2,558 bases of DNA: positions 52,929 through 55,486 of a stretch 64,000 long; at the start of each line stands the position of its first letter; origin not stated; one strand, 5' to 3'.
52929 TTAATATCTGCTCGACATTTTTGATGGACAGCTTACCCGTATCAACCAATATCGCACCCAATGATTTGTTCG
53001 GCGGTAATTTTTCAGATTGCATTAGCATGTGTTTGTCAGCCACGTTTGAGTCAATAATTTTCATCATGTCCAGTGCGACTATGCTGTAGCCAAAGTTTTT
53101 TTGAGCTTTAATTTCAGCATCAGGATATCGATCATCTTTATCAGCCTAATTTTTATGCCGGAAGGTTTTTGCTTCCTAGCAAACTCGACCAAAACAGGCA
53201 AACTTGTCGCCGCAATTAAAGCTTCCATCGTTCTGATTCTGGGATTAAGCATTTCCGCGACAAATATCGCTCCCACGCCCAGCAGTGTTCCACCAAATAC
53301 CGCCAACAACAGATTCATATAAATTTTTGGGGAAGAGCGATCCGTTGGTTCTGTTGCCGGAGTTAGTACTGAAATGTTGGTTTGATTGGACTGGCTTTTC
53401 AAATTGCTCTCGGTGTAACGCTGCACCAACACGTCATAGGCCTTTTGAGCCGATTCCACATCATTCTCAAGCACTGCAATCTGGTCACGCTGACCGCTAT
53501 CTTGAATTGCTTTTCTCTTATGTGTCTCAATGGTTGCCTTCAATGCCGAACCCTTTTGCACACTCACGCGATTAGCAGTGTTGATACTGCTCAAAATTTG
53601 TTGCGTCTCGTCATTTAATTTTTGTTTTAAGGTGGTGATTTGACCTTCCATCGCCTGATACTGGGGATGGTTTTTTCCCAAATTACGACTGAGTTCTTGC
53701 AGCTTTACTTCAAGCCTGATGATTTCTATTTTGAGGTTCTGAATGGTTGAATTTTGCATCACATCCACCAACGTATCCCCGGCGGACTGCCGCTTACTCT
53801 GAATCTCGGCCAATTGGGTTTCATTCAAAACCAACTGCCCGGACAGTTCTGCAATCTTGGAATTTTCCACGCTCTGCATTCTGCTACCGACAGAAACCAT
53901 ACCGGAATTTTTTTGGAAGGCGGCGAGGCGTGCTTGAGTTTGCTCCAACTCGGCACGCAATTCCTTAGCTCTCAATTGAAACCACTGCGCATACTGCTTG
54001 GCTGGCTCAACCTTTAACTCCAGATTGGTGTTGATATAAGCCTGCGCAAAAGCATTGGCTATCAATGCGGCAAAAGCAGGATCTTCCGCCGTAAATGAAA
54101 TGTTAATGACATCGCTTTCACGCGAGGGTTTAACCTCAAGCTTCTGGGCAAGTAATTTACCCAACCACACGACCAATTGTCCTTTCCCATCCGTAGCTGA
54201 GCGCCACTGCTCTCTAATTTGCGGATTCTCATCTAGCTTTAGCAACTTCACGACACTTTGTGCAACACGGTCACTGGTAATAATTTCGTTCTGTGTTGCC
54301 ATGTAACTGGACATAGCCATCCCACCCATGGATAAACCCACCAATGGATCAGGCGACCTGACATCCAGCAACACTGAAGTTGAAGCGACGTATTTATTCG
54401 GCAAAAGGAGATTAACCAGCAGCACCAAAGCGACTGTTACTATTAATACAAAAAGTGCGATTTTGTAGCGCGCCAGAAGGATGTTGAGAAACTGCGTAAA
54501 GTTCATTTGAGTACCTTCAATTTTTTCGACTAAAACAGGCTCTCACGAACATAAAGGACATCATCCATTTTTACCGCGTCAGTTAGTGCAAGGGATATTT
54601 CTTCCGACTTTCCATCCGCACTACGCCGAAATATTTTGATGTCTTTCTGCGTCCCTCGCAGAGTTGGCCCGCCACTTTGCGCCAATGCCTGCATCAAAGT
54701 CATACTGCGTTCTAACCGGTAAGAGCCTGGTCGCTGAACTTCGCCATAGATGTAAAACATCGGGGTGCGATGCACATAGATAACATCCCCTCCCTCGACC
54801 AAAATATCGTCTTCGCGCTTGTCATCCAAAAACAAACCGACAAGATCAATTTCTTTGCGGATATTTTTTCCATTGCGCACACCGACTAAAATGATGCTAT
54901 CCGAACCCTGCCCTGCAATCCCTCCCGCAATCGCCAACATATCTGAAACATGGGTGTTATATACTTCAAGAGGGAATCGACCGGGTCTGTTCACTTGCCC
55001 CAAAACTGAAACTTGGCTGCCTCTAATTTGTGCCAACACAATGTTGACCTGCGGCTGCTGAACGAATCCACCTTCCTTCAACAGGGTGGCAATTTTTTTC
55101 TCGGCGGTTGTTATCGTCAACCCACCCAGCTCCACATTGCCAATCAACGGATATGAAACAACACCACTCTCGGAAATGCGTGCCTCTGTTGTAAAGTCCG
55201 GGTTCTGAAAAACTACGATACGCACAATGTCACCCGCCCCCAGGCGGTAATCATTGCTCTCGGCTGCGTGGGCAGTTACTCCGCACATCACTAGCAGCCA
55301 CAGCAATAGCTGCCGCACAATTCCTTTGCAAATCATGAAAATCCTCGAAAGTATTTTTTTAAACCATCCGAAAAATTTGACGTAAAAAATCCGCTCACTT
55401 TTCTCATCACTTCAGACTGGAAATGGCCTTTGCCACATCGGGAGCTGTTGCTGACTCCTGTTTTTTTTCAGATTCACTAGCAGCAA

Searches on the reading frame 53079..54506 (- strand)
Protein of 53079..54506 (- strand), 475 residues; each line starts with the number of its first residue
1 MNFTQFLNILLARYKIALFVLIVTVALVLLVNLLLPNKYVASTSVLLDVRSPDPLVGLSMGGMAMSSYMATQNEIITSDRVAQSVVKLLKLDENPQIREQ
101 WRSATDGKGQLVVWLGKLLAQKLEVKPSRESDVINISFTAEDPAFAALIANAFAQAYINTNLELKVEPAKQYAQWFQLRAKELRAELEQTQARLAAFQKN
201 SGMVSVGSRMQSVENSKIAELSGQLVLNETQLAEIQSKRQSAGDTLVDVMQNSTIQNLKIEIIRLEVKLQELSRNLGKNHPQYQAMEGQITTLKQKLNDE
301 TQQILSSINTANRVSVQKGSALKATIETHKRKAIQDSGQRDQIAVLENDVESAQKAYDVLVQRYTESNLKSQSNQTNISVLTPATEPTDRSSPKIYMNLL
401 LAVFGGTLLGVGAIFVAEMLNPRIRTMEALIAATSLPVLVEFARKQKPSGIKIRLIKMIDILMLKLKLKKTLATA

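Call 23: search_protein_families(library=ncbifam, proteins=[window:53079-54506:-], max_evalue=1e-10)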
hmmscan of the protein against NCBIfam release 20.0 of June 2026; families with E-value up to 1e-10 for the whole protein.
window:53079-54506:- (475 aa): 6 families
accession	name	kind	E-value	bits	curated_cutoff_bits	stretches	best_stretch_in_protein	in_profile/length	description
TIGR03017.1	EpsF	equivalog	1.8e-161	537.8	422.75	1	1-441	1-442/444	chain length determinant protein EpsF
TIGR01005.1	eps_transp_fam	subfamily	1.4e-35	122.7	411.7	1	117-426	140-461/754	exopolysaccharide transport protein family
TIGR03007.1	pepcterm_ChnLen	equivalog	2.1e-30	105.4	278.85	1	12-442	11-460/498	XrtA system polysaccharide chain length determinant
TIGR01006.1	polys_exp_MPA1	subfamily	1.8e-16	60.3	296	0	284-439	64-218/226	CspC family polysaccharide chain length determinant protein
NF007350.0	PRK09841.1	equivalog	1.3e-12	46.7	1248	0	329-430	359-459/726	tyrosine-protein kinase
NF008568.0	PRK11519.1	equivalog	2e-11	42.8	1068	0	128-248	224-346/720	tyrosine-protein kinase Wzc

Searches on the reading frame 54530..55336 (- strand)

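Call 23: search_protein_families(library=ncbifam, proteins=[window:54530-55336:-], max_evalue=1e-10)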
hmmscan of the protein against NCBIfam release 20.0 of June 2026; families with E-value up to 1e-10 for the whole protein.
window:54530-55336:- (268 aa): 4 families
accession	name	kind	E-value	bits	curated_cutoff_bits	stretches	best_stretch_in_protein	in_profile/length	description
TIGR03028.1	EpsE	equivalog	7.3e-111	369.2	262.65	1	29-268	1-239/239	polysaccharide export protein EpsE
TIGR03027.2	pepcterm_export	equivalog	4.6e-26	91.5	180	1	29-190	2-166/169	XrtA/PEP-CTERM system exopolysaccharide export protein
NF011658.0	PRK15078.1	subfamily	1.1e-23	83.6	333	1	27-225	82-289/380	polysaccharide export protein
NF041843.1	EpsY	equivalog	1.4e-23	83.2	320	1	24-151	47-171/211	exopolysaccharide export protein EpsY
